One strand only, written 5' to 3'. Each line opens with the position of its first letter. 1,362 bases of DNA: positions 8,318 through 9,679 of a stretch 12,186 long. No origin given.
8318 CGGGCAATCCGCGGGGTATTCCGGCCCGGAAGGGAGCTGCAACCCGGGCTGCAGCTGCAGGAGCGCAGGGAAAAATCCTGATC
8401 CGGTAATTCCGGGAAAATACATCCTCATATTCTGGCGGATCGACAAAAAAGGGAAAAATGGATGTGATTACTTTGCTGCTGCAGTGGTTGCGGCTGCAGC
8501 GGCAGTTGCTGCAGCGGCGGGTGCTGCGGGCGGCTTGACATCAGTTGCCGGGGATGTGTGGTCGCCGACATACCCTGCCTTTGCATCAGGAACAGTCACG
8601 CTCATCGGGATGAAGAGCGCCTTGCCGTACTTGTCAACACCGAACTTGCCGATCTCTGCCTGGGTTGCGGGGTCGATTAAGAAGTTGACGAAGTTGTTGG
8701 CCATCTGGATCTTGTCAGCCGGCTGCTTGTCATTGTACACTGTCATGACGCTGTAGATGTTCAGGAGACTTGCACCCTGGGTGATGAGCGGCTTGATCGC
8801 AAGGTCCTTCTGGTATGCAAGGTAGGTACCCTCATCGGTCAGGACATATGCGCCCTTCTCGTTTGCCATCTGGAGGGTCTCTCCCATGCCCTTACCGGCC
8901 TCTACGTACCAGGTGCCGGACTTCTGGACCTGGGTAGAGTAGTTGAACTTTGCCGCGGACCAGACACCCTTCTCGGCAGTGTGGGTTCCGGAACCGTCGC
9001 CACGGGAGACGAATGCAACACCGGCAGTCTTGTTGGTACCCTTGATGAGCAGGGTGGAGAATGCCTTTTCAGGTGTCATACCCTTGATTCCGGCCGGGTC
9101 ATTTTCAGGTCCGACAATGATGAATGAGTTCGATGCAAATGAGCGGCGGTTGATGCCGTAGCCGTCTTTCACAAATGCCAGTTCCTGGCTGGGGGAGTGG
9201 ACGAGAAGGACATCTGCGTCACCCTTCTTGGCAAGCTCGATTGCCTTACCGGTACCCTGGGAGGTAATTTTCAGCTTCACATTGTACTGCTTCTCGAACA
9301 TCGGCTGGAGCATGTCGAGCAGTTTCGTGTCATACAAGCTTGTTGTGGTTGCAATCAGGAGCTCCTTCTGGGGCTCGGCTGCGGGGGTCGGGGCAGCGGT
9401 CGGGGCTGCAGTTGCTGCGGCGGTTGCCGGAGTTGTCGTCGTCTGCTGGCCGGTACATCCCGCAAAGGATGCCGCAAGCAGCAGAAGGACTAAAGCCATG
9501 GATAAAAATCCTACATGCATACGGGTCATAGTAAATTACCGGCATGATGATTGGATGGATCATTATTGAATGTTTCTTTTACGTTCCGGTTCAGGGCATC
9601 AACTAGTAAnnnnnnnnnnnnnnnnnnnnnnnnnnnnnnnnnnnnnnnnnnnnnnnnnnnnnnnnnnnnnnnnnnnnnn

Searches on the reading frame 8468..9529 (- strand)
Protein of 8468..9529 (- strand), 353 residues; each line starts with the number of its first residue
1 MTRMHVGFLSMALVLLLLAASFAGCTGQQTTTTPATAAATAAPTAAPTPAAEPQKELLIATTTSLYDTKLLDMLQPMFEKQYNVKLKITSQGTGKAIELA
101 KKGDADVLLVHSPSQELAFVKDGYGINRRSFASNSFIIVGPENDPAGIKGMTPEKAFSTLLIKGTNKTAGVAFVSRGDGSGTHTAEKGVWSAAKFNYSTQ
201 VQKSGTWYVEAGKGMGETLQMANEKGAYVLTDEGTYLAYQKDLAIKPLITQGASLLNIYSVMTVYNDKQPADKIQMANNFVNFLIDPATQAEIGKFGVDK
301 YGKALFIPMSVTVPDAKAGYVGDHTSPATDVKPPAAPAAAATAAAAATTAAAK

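Call 56: search_protein_families(library=pfam, proteins=[window:8468-9529:-], max_evalue=0.01)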
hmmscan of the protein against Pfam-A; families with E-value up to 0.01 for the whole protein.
window:8468-9529:- (353 aa): 3 families
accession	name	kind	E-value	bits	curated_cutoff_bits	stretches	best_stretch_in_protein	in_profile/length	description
PF12849.12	PBP_like_2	-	1.3e-37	130.5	27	1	49-286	11-265/267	PBP superfamily domain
PF13531.11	SBP_bac_11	-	1.3e-10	41.9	25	1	68-297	10-225/227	Bacterial extracellular solute-binding protein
PF03466.25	LysR_substrate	-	0.0001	22.2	28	1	51-145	2-89/209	LysR substrate binding domain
